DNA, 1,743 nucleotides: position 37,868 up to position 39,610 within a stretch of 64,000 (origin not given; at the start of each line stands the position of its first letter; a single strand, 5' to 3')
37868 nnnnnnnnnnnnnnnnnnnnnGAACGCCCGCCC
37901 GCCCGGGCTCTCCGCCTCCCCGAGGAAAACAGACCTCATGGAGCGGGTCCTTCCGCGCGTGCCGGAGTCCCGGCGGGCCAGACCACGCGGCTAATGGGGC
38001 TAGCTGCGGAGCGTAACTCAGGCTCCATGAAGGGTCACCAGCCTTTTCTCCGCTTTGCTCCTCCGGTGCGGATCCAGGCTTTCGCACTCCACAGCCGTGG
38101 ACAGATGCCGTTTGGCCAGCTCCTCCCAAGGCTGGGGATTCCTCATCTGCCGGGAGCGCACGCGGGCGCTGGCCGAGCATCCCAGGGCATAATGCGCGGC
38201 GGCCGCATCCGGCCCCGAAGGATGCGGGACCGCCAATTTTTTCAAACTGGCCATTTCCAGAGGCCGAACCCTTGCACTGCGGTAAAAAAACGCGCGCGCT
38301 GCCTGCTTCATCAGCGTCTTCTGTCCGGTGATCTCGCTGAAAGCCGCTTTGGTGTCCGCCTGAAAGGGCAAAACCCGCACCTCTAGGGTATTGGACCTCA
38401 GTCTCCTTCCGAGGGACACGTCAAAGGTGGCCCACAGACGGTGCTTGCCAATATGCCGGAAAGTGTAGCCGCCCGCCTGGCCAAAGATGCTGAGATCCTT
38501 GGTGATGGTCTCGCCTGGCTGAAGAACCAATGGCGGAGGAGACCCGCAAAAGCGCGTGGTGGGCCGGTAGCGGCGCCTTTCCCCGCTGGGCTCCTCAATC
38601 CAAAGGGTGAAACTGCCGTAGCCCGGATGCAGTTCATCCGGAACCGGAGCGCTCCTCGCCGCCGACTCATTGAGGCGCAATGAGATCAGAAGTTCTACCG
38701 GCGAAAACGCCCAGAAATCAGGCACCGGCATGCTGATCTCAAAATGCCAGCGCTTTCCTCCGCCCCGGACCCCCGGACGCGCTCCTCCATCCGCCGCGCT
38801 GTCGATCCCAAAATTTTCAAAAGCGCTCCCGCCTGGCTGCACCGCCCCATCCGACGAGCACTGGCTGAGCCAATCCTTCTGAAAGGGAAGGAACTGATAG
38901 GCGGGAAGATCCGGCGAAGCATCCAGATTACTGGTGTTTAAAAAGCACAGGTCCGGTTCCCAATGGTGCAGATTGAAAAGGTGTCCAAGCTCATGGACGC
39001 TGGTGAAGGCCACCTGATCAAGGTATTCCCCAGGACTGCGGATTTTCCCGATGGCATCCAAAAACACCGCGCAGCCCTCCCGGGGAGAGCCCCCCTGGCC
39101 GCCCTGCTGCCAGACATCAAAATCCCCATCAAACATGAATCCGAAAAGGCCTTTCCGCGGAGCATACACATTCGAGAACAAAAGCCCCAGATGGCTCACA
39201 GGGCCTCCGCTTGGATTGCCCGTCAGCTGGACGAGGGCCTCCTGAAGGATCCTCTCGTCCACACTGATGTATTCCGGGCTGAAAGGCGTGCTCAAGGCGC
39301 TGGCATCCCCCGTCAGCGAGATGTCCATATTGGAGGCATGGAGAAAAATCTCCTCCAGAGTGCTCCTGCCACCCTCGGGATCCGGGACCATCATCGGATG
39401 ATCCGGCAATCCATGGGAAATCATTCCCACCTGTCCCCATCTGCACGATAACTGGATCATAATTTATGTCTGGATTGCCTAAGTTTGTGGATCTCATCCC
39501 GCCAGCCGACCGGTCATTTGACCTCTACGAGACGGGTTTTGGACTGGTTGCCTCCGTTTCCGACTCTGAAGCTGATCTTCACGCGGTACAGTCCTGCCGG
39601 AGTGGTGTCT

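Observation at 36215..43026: Uncharacterised envelope gene set: duplicated CxxCH secreted proteins, paralogous lipoproteins, a metzincin-motif protein and a small membrane protein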

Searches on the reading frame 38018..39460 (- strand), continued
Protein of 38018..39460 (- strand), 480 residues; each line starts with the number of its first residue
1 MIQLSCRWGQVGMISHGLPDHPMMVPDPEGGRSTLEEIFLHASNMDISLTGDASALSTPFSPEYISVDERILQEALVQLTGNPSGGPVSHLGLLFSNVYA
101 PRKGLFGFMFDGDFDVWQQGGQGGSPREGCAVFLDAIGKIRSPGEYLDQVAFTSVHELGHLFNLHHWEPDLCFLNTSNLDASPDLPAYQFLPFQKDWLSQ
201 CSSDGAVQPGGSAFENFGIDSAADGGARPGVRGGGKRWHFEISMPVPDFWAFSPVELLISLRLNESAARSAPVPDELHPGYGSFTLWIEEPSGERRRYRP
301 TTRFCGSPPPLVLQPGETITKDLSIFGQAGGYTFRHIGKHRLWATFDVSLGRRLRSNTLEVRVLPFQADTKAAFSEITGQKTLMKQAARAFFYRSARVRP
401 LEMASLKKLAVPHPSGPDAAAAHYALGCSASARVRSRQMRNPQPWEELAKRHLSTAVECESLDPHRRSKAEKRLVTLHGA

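Call 46: search_solved_structures(query=A3, max_evalue=1, show_alignments=2)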
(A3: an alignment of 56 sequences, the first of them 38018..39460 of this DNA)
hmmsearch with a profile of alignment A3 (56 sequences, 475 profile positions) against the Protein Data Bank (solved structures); distinct sequences matched with E-value up to 1: 37.
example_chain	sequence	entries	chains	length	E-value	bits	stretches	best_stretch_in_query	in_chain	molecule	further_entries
3q2g_A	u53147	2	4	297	9e-06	28.1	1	148-171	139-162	A disintegrin and metalloproteinase with thrombospondin motifs 1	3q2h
2jih_A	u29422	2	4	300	9.2e-06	28.1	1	148-171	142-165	ADAMTS-1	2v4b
4wk7_A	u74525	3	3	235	1.1e-05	27.8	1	148-171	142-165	A disintegrin and metalloproteinase with thrombospondin motifs 4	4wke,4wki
3zvs_A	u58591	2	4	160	0.00029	23.2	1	143-192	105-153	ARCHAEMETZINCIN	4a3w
4axq_A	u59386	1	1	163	0.0003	23.1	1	143-192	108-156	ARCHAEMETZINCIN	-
2rjp_A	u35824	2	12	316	0.00038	22.8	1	148-171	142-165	ADAMTS-4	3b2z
2x7m_A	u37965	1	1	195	0.0049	19.1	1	145-199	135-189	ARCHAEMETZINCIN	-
3b8z_A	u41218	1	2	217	0.13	14.4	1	149-169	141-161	protein ADAMTS-5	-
3ljt_A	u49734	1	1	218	0.13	14.4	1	149-169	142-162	A disintegrin and metalloproteinase with thrombospondin motifs 5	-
3hy7_A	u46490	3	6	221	0.13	14.4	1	149-169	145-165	A disintegrin and metalloproteinase with thrombospondin motifs 5 | Catalytic Domain of ADAMTS-5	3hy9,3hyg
6yjm_A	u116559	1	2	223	0.13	14.4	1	149-169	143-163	A disintegrin and metalloproteinase with thrombospondin motifs 5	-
1rm8_A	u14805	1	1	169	0.21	13.8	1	151-174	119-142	Matrix metalloproteinase-16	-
5h0u_A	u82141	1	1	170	0.24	13.6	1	149-174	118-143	Matrix metalloproteinase-14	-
1bqq_M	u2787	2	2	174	0.24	13.5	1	149-174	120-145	MEMBRANE-TYPE MATRIX METALLOPROTEINASE | PROTEIN (MEMBRANE-TYPE MATRIX METALLOPROTEINASE (CDMT1-MMP))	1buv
8f29_7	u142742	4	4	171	0.25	13.5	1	367-455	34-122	ATP synthase subunit d, mitochondrial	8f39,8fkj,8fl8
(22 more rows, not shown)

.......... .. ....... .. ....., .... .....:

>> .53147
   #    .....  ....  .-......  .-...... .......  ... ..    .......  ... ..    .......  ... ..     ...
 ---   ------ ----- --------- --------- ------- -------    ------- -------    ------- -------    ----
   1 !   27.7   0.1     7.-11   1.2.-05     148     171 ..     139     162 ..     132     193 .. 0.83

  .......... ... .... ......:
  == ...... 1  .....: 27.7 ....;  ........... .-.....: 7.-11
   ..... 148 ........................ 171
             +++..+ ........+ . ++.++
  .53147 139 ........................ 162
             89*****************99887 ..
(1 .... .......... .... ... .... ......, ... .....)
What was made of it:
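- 38018..39460 (-): Gene E: 480-aa signal-less metzincin-like zinc protease. Zinc motif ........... at 38963-38995. Domains: catalytic (aa ~1-215), Ig/FnIII-like beta-sandwich (~236-365), helical (~371-479). The family profile matches the ADAMTS-1/4 zinc site (E=9e-6) and archaemetzincin (E=3e-4) (call 46).
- On Metzincin clan / archaemetzincin M54 (protein E): Asn at the Gly position also occurs in ADAMTS-1/4, which the profile matches at E=9e-6 (call 46).
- Closest known: Archaemetzincins. Same: E reads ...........; ADAMTS-1/4 read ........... (call 46).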

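Call 56: search_dna_similar(query=window:38018-39460:-, collection=plasmids, mode=protein, max_rows=25)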
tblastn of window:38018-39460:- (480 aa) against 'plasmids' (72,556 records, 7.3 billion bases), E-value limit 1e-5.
No match.

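Call 57: search_dna_similar(query=window:38018-39460:-, collection=phages, mode=protein, max_rows=15)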
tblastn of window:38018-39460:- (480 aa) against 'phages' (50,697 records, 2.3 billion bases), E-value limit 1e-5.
No match.

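Call 62: find_encoding_contigs(protein=P0135, flank=10000, max_places=1)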
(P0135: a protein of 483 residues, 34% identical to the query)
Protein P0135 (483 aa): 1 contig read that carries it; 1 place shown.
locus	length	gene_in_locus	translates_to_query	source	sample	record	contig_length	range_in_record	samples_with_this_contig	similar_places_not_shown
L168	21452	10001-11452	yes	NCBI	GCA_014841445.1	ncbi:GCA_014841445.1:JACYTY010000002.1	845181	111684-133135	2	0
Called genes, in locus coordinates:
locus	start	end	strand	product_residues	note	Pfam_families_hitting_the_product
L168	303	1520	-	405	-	-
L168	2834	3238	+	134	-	PF07007:LprI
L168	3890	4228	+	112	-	-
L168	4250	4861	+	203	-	PF00990:GGDEF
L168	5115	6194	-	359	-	PF00196:GerE (weak)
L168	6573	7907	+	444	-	PF22778:VCPO_2nd, PF01569:PAP2 (weak)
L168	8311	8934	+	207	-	-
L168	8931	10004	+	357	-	-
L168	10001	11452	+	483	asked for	-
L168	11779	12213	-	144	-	PF16242:Pyrid_ox_like, PF01243:PNPOx_N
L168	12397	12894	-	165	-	-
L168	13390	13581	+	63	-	PF20561:DUF6771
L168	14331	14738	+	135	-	PF00072:Response_reg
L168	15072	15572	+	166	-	PF05443:ROS_MUCR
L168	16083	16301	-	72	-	-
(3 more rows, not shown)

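Call 63: find_encoding_contigs(protein=P0133, flank=10000, max_places=1)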
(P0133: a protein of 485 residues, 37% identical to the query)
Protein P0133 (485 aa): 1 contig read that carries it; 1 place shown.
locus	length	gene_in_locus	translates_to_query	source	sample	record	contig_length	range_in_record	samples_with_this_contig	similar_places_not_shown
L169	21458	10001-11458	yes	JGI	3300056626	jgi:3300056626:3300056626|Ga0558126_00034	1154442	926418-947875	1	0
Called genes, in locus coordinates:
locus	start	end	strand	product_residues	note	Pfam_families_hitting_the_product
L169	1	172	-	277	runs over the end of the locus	PF10411:DsbC_N, PF13098:Thioredoxin_2, PF01323:DSBA (faint), PF13462:Thioredoxin_4 (faint)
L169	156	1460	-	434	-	PF03743:TrbI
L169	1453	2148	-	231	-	PF06586:TraK_N, PF23536:TraK_C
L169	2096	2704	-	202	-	PF05309:TraE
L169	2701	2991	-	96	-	PF07178:TraL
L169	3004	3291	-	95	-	PF04956:TrbC (weak)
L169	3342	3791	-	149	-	PF01464:SLT, PF18896:SLT_3 (weak)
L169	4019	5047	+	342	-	PF07514:TraI_2 (faint), PF07515:TraI_2_C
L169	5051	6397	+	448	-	-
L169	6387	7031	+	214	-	PF10412:TrwB_AAD_bind (weak), PF12696:TraG-D_C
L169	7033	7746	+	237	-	PF14348:DtrJ-like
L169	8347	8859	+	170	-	-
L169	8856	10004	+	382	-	-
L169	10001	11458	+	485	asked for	-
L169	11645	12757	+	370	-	PF05598:DUF772, PF01609:DDE_Tnp_1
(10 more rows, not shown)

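Call 64: find_encoding_contigs(protein=P0130, flank=10000, max_places=1)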
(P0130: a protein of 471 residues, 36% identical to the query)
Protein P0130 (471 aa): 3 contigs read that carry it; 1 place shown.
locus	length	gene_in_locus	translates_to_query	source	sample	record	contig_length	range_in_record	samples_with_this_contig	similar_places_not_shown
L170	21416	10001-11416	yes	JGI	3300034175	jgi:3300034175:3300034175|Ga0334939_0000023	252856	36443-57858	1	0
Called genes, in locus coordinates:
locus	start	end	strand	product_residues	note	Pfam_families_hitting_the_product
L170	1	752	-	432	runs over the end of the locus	PF04389:Peptidase_M28 (weak), PF01546:Peptidase_M20, PF07687:M20_dimer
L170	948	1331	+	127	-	-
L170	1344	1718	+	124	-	-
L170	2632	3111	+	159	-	PF04519:Bactofilin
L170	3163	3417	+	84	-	-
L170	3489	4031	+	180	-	PF00188:CAP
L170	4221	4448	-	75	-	-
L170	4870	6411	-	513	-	PF01179:Cu_amine_oxid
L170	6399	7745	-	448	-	PF01179:Cu_amine_oxid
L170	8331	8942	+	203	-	-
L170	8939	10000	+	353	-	-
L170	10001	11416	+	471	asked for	-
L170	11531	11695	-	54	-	-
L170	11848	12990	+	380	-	-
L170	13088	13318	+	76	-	PF14213:DUF4325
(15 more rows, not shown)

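Call 79: fold_search(model_id=the predicted structure, library=viral)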
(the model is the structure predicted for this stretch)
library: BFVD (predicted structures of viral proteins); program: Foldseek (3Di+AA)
matches with E <= 10: 814; with E <= 0.001: 5
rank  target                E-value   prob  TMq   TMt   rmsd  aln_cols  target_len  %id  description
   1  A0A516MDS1            4.9e-05  1.00  0.17  0.47   5.2       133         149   16  (no name in the UniProt tables at hand)
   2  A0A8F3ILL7            3.7e-04  1.00  0.17  0.42   7.1       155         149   15  (no name in the UniProt tables at hand)
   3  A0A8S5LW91            4.4e-04  0.82  0.13  0.19  18.3       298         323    8  Antibody light chain protein (Fragment) [Myoviridae sp. cto1k8]
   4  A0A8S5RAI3            4.4e-04  0.66  0.09  0.07  36.6       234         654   14  GDSL like Lipase Acylhydrolase (Fragment) [Siphoviridae sp. ctkfT29]
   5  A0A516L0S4            8.9e-04  0.41  0.10  0.14  17.4       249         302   12  (no name in the UniProt tables at hand)
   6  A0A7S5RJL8            1.1e-03  1.00  0.17  0.36   5.9       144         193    9  (no name in the UniProt tables at hand)
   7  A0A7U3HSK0            1.1e-03  1.00  0.18  0.43  16.2       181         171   10  (no name in the UniProt tables at hand)
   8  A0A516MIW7            1.2e-03  0.85  0.14  0.28  14.3       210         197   12  (no name in the UniProt tables at hand)
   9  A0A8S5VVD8            1.6e-03  0.51  0.10  0.07  70.6       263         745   11  GDSL like Lipase Acylhydrolase [Ackermannviridae sp.]
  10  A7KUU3                1.7e-03  1.00  0.14  0.35   6.0       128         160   10  (no name in the UniProt tables at hand)
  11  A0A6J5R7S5            1.9e-03  0.99  0.19  0.14  16.0       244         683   11  Peptidase S8/S53 domain containing protein [uncultured Caudovirales phage]
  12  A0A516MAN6            2.6e-03  1.00  0.14  0.52   8.1       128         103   13  (no name in the UniProt tables at hand)
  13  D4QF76                2.9e-03  0.77  0.12  0.23  18.1       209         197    9  Uncharacterized protein [Aeropyrum pernix bacilliform virus 1 (isolate -/Japan/Tanaka/2005)]
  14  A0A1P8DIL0            3.1e-03  0.84  0.17  0.26  14.0       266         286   10  (no name in the UniProt tables at hand)
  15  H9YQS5                3.3e-03  1.00  0.15  0.19   5.8       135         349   10  (no name in the UniProt tables at hand)
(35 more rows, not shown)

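Call 90: search_protein_representatives(alignment_id=A3)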
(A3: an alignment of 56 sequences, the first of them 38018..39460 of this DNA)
Query: 56 sequences, 475 profile positions. Proteins with E-value up to 0.001 (for the whole library): 1815; up to 1e-10: 1054; up to 1e-30: 329. The best 150 are listed.
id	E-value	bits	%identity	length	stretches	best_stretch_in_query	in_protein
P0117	3.7e-167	573.5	-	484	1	1-472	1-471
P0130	4.8e-163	560.0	-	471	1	1-472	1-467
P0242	1.7e-161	554.9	-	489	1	1-473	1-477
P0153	2.2e-158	544.6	-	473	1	1-469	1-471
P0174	2.2e-157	541.3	-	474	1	3-472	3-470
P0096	1.6e-156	538.5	-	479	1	2-471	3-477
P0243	2.5e-156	537.8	-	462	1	25-471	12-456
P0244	6.9e-155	533.1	-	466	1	1-471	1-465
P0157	1.2e-154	532.2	-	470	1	3-472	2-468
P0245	1.3e-154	532.2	-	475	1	1-469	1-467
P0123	7.6e-154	529.6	-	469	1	12-473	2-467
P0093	2.9e-152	524.4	-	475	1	1-471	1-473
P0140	3.4e-151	520.9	-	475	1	4-472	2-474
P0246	1.6e-150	518.7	-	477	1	1-471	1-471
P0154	1.7e-150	518.6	-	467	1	1-473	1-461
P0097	4.4e-147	507.3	-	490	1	1-473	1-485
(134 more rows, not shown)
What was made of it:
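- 329 clusters at 50% identity reach E<=1e-30 among 1.84 billion representatives (call 90).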

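Call 94: find_related_loci(query=A3, collection=viral_contigs, flank=10000)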
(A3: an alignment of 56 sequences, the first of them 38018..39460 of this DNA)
Query A3 (480 aa) in viral_contigs; peptide patterns used: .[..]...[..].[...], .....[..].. (x = any residue, [..] = any of these).
24 stretches matched a pattern, but none encodes a relative of the query by tblastn (E <= 1e-3).
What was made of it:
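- On Phage lysis cassette / spanins: No relatives in phage or IMG/VR collections (calls 57, 94).
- No relatives occur in phage or IMG/VR collections (calls 57, 94).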

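Call 98: find_encoding_contigs(protein=P0164, flank=10000, max_places=1)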
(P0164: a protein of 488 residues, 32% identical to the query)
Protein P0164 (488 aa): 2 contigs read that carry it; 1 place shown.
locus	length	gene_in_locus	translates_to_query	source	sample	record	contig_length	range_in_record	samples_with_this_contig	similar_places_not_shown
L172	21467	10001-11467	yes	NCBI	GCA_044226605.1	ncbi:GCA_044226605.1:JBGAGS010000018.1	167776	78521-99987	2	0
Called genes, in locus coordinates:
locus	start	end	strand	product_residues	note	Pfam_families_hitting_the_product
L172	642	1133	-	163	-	-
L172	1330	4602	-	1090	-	PF00873:ACR_tran, PF02355:SecD_SecF_C (faint), PF00873:ACR_tran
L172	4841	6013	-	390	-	PF25917:BSH_RND (weak), PF25919:BSH_CusB, PF25973:BSH_CzcB (faint), PF25989:YknX_C (faint), PF25954:Beta-barrel_RND_2, PF25967:RND-MFP_C (weak), PF25975:CzcB_C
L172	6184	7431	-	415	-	PF02321:OEP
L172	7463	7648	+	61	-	-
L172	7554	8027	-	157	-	-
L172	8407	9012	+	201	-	-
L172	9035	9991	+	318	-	-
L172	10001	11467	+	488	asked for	-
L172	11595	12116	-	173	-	PF16266:DUF4919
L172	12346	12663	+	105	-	-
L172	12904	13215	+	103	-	-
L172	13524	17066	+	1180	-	PF13624:SurA_N_3 (weak), PF00639:Rotamase, PF13616:Rotamase_3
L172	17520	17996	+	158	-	-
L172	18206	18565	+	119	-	-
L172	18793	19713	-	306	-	-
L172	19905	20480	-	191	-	-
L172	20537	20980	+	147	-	PF00582:Usp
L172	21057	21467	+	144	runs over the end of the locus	-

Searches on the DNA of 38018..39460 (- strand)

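Call 102: search_dna_similar(query=L007:8294-11389:+, collection=ecoli_genomes, mode=distant, max_rows=10)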
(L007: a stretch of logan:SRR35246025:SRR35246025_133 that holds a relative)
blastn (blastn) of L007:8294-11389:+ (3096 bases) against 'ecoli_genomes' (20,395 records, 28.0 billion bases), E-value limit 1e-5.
No match.
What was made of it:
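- The triad is absent from the plasmid, phage, IMG/VR and E. coli collections (calls 56, 57, 94, 102).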
